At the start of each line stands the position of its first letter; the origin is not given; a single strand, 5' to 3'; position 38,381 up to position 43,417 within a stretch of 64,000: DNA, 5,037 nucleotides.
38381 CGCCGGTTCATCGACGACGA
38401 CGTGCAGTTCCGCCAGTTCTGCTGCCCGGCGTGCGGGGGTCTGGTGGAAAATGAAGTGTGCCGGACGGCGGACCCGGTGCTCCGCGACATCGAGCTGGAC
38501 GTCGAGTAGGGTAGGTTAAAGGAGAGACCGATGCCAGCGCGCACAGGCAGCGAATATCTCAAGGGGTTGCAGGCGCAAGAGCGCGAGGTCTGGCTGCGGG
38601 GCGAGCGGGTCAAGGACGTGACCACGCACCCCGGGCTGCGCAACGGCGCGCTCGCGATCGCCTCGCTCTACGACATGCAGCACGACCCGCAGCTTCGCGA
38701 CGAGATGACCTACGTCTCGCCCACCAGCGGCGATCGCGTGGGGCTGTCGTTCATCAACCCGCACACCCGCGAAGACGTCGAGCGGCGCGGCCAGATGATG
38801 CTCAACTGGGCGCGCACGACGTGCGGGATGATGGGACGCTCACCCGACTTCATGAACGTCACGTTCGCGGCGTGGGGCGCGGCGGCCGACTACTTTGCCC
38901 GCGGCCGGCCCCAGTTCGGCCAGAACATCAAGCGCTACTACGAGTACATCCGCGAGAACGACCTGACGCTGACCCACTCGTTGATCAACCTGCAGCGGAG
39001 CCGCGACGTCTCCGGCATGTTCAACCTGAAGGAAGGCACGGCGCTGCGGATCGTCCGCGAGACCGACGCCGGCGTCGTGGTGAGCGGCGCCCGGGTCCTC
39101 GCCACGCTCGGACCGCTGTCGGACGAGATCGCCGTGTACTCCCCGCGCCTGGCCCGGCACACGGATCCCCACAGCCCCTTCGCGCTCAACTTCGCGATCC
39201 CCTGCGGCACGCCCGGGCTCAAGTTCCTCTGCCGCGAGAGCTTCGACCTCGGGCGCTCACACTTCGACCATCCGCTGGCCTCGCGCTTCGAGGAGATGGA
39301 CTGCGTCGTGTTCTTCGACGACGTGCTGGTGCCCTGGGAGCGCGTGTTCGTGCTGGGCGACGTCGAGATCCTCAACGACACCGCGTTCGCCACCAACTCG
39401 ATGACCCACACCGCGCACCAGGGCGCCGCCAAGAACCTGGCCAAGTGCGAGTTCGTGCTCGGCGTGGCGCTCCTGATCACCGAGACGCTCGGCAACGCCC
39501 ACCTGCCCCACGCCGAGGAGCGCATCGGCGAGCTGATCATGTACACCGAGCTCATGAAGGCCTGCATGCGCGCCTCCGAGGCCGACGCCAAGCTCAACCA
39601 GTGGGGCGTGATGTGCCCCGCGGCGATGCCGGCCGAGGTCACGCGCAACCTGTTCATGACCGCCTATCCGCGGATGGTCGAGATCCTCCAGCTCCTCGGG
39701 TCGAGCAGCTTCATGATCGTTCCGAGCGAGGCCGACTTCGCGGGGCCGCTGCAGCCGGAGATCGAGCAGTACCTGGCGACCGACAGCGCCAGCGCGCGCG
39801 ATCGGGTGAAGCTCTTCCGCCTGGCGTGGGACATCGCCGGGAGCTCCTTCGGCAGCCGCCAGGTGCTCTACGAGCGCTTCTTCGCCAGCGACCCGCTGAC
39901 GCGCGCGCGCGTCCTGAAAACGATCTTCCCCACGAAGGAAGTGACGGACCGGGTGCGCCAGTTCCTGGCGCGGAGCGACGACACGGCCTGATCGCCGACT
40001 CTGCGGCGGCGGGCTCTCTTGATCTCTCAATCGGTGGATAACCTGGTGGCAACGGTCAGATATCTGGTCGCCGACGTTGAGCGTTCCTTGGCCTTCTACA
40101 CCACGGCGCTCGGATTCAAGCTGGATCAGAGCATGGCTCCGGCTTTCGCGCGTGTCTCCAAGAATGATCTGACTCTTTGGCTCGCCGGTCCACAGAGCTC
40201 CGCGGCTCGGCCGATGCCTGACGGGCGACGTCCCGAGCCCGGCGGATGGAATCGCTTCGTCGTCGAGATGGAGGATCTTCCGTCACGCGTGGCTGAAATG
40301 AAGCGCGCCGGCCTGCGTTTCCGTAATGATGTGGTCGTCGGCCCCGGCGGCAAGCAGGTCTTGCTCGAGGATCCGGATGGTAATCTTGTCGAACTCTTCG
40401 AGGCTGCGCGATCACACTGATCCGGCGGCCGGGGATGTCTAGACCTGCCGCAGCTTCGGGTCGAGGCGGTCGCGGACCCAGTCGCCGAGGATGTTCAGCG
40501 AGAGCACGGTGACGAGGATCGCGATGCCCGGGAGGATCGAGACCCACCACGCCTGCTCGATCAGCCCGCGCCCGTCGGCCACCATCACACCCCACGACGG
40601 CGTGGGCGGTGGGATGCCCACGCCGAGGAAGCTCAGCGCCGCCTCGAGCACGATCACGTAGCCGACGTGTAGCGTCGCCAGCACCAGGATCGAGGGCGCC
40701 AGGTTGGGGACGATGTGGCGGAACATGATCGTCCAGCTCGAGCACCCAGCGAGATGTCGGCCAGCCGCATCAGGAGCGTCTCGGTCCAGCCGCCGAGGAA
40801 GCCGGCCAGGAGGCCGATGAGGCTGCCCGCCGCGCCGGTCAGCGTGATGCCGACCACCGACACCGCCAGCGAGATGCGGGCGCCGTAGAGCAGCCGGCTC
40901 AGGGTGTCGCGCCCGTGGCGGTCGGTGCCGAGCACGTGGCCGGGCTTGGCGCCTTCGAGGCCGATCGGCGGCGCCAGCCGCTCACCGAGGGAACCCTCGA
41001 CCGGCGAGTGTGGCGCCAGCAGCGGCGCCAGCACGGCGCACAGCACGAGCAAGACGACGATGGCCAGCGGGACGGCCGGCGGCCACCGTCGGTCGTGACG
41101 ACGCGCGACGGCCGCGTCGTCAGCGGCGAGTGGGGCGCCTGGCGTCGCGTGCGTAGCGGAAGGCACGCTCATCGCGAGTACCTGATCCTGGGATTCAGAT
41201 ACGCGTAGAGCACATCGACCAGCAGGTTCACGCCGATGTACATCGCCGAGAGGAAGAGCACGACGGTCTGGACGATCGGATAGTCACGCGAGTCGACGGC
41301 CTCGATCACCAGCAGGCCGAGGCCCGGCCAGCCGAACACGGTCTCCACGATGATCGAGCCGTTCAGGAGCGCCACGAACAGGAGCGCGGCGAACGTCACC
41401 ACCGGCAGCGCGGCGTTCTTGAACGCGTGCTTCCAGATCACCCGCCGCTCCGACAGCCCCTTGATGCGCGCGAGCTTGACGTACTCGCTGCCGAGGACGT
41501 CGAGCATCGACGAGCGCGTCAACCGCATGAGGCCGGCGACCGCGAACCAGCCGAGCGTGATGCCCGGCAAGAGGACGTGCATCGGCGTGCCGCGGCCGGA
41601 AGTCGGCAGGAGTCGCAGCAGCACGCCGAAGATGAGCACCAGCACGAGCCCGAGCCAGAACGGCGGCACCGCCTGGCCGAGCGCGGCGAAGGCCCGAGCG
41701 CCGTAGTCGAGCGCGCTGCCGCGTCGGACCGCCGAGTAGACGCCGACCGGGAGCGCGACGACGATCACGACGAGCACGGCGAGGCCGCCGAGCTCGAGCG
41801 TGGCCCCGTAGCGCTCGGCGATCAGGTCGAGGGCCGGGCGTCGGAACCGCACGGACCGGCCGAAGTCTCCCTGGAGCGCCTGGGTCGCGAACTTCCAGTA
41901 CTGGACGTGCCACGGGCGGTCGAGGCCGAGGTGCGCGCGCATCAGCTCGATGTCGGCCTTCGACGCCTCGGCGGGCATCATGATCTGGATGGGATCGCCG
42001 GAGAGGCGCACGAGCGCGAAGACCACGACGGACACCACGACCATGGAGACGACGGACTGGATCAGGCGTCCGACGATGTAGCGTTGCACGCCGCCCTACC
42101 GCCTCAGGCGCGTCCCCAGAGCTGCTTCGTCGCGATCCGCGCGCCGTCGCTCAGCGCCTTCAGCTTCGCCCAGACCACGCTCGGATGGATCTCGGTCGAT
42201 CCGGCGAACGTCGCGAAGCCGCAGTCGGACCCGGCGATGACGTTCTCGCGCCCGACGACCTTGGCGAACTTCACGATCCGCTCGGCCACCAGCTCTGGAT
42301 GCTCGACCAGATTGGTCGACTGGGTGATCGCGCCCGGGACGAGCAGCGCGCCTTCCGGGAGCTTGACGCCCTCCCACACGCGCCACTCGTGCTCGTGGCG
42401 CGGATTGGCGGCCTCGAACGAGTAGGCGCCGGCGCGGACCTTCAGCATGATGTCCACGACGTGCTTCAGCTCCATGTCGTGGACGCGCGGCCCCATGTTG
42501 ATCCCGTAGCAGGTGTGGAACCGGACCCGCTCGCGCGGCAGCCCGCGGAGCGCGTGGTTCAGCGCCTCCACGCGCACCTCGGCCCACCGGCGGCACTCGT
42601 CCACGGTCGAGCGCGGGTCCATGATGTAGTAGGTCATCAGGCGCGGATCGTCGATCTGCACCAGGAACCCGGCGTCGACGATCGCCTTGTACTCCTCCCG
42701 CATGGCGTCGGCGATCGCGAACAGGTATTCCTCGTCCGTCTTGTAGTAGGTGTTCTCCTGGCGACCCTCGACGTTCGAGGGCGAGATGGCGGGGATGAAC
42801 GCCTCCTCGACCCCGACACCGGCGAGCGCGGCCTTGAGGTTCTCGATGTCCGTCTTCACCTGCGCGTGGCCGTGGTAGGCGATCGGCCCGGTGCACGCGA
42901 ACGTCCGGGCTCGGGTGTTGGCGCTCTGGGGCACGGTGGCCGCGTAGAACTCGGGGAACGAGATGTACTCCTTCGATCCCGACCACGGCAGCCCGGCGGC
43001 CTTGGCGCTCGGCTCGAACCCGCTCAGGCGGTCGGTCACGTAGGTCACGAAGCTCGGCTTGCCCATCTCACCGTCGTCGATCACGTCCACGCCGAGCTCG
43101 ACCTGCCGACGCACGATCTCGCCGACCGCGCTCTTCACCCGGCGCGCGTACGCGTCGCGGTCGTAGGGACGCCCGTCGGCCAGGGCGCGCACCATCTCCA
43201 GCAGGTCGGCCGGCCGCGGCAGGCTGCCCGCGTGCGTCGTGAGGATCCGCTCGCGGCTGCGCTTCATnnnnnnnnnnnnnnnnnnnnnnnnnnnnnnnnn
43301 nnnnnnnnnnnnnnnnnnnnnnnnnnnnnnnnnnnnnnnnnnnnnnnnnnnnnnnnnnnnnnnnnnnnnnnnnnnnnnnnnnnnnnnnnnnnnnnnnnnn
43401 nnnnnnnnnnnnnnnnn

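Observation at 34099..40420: Operon pairing ATP-dependent hydantoinase A/B (Zn-ribbon alpha-type subunit) with an HpaB-family flavin monooxygenase and a VOC protein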

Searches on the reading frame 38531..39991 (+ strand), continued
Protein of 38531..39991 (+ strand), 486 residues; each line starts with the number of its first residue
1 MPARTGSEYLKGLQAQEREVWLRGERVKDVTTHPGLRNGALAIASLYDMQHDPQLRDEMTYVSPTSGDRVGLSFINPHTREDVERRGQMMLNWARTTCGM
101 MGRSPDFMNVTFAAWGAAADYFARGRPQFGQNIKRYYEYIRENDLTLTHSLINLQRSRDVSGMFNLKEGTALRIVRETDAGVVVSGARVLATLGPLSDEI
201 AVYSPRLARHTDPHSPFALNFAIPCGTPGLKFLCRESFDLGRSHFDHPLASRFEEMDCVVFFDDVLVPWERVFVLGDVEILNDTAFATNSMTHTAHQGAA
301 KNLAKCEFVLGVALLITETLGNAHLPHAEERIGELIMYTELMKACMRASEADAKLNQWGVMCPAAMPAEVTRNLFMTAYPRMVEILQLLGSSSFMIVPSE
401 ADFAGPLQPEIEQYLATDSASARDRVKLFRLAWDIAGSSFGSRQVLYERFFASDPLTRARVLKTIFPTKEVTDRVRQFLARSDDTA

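Call 45: find_encoding_contigs(protein=P0153, flank=8000, max_places=2)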
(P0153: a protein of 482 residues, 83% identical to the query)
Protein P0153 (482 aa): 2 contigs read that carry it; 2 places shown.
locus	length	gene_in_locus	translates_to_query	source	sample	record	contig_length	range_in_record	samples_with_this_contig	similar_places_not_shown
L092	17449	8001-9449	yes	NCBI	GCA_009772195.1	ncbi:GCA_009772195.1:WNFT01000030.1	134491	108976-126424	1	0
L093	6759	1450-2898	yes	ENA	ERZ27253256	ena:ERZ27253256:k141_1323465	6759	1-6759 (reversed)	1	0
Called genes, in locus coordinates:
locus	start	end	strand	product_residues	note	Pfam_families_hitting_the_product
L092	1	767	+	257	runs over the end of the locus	PF01738:DLH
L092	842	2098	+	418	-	PF01266:DAO (weak), PF07992:Pyr_redox_2, PF13450:NAD_binding_8 (weak), PF00070:Pyr_redox (weak), PF22366:NDH2_C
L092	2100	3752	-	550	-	PF00496:SBP_bac_5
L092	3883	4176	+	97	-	-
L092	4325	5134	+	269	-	PF00561:Abhydrolase_1, PF12697:Abhydrolase_6, PF12146:Hydrolase_4, PF00561:Abhydrolase_1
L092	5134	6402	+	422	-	PF00296:Bac_luciferase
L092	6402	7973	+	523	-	PF00496:SBP_bac_5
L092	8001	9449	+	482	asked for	PF11794:HpaB_N, PF03241:HpaB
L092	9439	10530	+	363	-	PF00296:Bac_luciferase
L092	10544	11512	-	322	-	PF00005:ABC_tran, PF08352:oligo_HPY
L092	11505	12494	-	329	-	PF00005:ABC_tran, PF13401:AAA_22 (faint), PF08352:oligo_HPY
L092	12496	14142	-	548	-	PF00496:SBP_bac_5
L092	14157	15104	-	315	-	PF00528:BPD_transp_1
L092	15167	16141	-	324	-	PF19300:BPD_transp_1_N (weak), PF00528:BPD_transp_1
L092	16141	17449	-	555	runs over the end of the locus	PF00496:SBP_bac_5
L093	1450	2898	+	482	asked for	PF11794:HpaB_N, PF03241:HpaB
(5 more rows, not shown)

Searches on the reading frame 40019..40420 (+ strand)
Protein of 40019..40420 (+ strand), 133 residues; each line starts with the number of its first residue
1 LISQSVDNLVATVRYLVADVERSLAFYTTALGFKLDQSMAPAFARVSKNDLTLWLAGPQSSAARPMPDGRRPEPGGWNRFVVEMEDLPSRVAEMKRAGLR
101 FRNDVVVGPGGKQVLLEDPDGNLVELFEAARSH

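Call 8: search_protein_families(library=pfam, proteins=[window:40019-40420:+], max_evalue=0.01)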
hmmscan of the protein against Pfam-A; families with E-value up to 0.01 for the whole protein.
window:40019-40420:+ (133 aa): 4 families
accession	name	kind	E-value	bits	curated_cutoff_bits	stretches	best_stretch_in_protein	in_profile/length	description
PF00903.31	Glyoxalase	-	7.7e-12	46.1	20.6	1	13-126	5-121/121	Glyoxalase/Bleomycin resistance protein/Dioxygenase superfamily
PF22677.2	Ble-like_N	-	7.2e-07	29.3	24.5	1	17-39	9-32/41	Bleomycin resistance protein-like N-terminal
PF18029.7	Glyoxalase_6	-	2.5e-05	25.3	23.6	1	17-126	6-105/106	Glyoxalase-like domain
PF13669.12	Glyoxalase_4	-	0.0008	20.1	27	1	14-108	4-101/109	Glyoxalase/Bleomycin resistance protein/Dioxygenase superfamily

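Call 9: search_protein_families(library=ncbifam, proteins=[window:40019-40420:+], max_evalue=0.01)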
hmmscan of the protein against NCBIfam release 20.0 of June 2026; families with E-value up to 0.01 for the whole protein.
window:40019-40420:+ (133 aa): 11 families
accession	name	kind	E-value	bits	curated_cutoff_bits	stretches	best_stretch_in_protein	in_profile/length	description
TIGR00068.2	glyox_I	equivalog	2.9e-08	33.7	120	1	73-130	84-141/143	lactoylglutathione lyase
NF000339.2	fos-Crono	exception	3.2e-05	24.1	275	1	15-127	9-111/134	FosA family fosfomycin resistance glutathione transferase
NF033156.1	ble_BLMA_gen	subfamily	0.00019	21.7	140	0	10-57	5-52/121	BLMA family bleomycin binding protein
NF008551.0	PRK11478.1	equivalog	0.00021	21.8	148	1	13-128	10-128/129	VOC family protein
NF050075.1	SMU1112c_YaeR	equivalog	0.00046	20.4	140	1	15-128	9-125/125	SMU1112c/YaeR family gloxylase I-like metalloprotein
NF000496.2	Fos_GSH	equivalog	0.00051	20.2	180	1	16-127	11-115/136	fosfomycin resistance glutathione transferase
TIGR02295.1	HpaD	equivalog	0.00069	18.9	321.4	1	11-128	6-117/298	3,4-dihydroxyphenylacetate 2,3-dioxygenase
NF050074.1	glyox_I_GloA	exception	0.001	19.2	165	0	15-37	7-29/121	lactoylglutathione lyase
NF007629.0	PRK10291.1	equivalog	0.0012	18.7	246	0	16-37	9-30/135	lactoylglutathione lyase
NF000489.1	ble_Sh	exception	0.0035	17.6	260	0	11-125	6-117/124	phleomycin/bleomycin binding protein Ble-Sh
NF000125.1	498180014_fosA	hypoth_equivalog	0.0059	16.8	250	0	13-129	9-119/129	Fos family putative thiol transferase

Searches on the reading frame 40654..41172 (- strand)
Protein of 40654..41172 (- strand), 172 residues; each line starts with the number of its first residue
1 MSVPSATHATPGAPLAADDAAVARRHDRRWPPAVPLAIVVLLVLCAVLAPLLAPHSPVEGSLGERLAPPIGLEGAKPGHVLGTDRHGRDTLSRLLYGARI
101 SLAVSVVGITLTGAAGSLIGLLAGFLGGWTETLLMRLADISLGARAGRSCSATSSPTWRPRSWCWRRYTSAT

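Call 8: search_protein_families(library=pfam, proteins=[window:40654-41172:-], max_evalue=0.01)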
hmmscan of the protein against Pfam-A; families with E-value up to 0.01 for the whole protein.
window:40654-41172:- (172 aa): 1 family
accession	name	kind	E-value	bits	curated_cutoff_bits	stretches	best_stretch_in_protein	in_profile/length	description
PF12911.12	OppC_N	-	7.7e-07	29.3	23.9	1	36-69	20-53/53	N-terminal TM domain of oligopeptide transport permease C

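Call 9: search_protein_families(library=ncbifam, proteins=[window:40654-41172:-], max_evalue=0.01)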
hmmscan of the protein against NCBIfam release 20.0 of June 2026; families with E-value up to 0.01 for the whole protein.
window:40654-41172:- (172 aa): 14 families
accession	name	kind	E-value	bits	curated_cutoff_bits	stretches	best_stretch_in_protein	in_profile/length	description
NF008160.0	PRK10913.1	equivalog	3.8e-26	92.2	483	1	33-142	33-142/300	dipeptide ABC transporter permease DppC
NF045476.1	Opp4C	equivalog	3.2e-24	85.7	350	1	33-141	17-119/278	oligopeptide ABC transporter permease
TIGR02790.1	nickel_nikC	equivalog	3.5e-23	82.5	358.45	1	35-142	4-105/258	nickel ABC transporter permease subunit NikC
NF045473.1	Opp1C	equivalog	2.5e-22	79.6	350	1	34-142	9-111/267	nickel/cobalt ABC transporter permease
NF007738.0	PRK10417.1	equivalog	7.5e-22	78.1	335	1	27-142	6-115/277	nickel ABC transporter permease subunit NikC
NF007376.0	PRK09881.1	equivalog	9.3e-22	77.4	434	1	35-142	36-137/298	D,D-dipeptide ABC transporter permease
NF045474.1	Opp2C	equivalog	3.2e-21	76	300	1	54-142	1-83/236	nickel transporter permease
NF011662.0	PRK15082.1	equivalog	2.7e-19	69.6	484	1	33-141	40-143/303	glutathione ABC transporter permease GsiD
NF047573.1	opine_perm_CntC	exception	4.6e-19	68.8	440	1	33-142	12-115/271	staphylopine uptake ABC transporter permease subunit CntC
NF011935.0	PRK15406.1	equivalog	3e-14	53.5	433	1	34-140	41-143/302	oligopeptide ABC transporter permease OppC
NF011691.0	PRK15111.1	equivalog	5.8e-10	39.2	379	1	37-139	34-136/296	putrescine export ABC transporter permease SapC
NF045475.1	Opp3C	equivalog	1.8e-09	37.2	450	1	78-143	107-172/328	oligopeptide ABC transporter permease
NF011596.0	PRK15021.1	subfamily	2.1e-06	27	439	1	80-139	122-181/341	microcin C ABC transporter permease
NF043080.1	MMSYN1_0166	equivalog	9e-05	21.5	370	1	35-126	43-130/307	oligopeptide ABC transporter permease OppC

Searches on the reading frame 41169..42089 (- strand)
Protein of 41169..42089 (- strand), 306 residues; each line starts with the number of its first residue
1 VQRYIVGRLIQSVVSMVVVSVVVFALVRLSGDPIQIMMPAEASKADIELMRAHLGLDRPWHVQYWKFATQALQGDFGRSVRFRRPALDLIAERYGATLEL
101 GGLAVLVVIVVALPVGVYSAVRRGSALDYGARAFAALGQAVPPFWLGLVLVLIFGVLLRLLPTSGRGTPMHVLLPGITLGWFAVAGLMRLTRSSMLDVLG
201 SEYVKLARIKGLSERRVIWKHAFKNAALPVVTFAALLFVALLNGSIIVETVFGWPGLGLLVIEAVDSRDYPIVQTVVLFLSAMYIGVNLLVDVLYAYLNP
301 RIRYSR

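Call 8: search_protein_families(library=pfam, proteins=[window:41169-42089:-], max_evalue=0.01)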
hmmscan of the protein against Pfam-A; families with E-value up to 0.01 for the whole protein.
window:41169-42089:- (306 aa): 2 families
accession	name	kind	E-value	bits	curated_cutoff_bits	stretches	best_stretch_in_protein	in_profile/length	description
PF00528.27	BPD_transp_1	-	3.1e-45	154.6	26.4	1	112-303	1-183/184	Binding-protein-dependent transport system inner membrane component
PF19300.4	BPD_transp_1_N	-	1.1e-10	42.2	23.8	1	1-74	1-75/114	Binding-prot-dependent transport system membrane comp, N-term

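Call 9: search_protein_families(library=ncbifam, proteins=[window:41169-42089:-], max_evalue=0.01)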
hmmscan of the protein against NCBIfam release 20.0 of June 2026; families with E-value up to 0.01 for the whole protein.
window:41169-42089:- (306 aa): 19 families
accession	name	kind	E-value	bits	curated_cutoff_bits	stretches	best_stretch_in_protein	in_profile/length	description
NF045470.1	Opp2B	equivalog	1e-95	320.4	350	1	8-303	1-300/300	nickel ABC transporter permease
TIGR02789.1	nickel_nikB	equivalog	3.6e-81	273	447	1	1-303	1-307/314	nickel ABC transporter permease subunit NikB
NF011661.0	PRK15081.1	equivalog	6.4e-80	268.9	463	1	1-304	1-305/306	glutathione ABC transporter permease GsiC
NF045469.1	Opp1B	equivalog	9.9e-80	268.3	380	1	1-303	1-307/307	nickel/cobalt ABC transporter permease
NF007677.0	PRK10352.1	equivalog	1.5e-76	257.5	433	1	1-305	1-309/314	nickel ABC transporter permease subunit NikB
NF008161.0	PRK10914.1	equivalog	3.4e-72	243.4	590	2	170-305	203-338/339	dipeptide ABC transporter permease DppB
NF045472.1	Opp4B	equivalog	4.7e-70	236.4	450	1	1-303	1-319/319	oligopeptide ABC transporter permease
NF045471.1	Opp3B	equivalog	6.2e-70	236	480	1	1-304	1-304/308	oligopeptide ABC transporter permease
NF007008.0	PRK09471.1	equivalog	8.7e-60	202.7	388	1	1-304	1-306/306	oligopeptide ABC transporter permease OppB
NF011712.0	PRK15133.1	subfamily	4.9e-40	137.6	445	1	50-304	89-361/364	microcin C ABC transporter permease YejB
NF011690.0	PRK15110.1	equivalog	1.2e-38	133.4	432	2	170-300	181-311/321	putrescine export ABC transporter permease SapB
NF043081.1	MMSYN1_0165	equivalog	5.2e-32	111.3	350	1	86-304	167-386/388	oligopeptide ABC transporter permease OppB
NF045474.1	Opp2C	equivalog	1.6e-06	27.9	300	1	96-238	41-168/236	nickel transporter permease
NF045476.1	Opp4C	equivalog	2.2e-06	27.1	350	1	98-259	80-223/278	oligopeptide ABC transporter permease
NF045473.1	Opp1C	equivalog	3.1e-05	23.5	350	1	177-258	135-212/267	nickel/cobalt ABC transporter permease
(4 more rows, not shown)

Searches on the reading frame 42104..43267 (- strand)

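Call 59: search_protein_families(library=ncbifam, proteins=[window:42104-43267:-], max_evalue=0.00001)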
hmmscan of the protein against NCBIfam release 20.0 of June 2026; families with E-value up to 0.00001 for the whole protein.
window:42104-43267:- (387 aa): 7 families
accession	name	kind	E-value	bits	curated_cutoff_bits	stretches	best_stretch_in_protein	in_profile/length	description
NF003317.0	PRK04326.1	equivalog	2.7e-27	95.8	406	2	172-382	146-325/340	methionine synthase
NF006589.0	PRK09121.1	equivalog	6.9e-19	68.1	392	1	8-383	5-340/342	methionine synthase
NF004875.0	PRK06233.1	equivalog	8.7e-15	54.4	576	1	8-374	10-366/373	vitamin B12 independent methionine synthase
NF005085.0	PRK06520.1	subfamily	2.4e-14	53.3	313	1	2-374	2-362/368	5-methyltetrahydropteroyltriglutamate--homocysteine S-methyltransferase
NF002119.0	PRK00957.1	equivalog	3.2e-10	39.7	258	0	171-352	127-283/306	methionine synthase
TIGR01371.1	met_syn_B12ind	equivalog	1.8e-08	33.9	929.95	1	10-86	428-503/754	5-methyltetrahydropteroyltriglutamate--homocysteine S-methyltransferase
NF003556.0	PRK05222.1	equivalog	2.1e-07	30.3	541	1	10-87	422-498/750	5-methyltetrahydropteroyltriglutamate--homocysteine S-methyltransferase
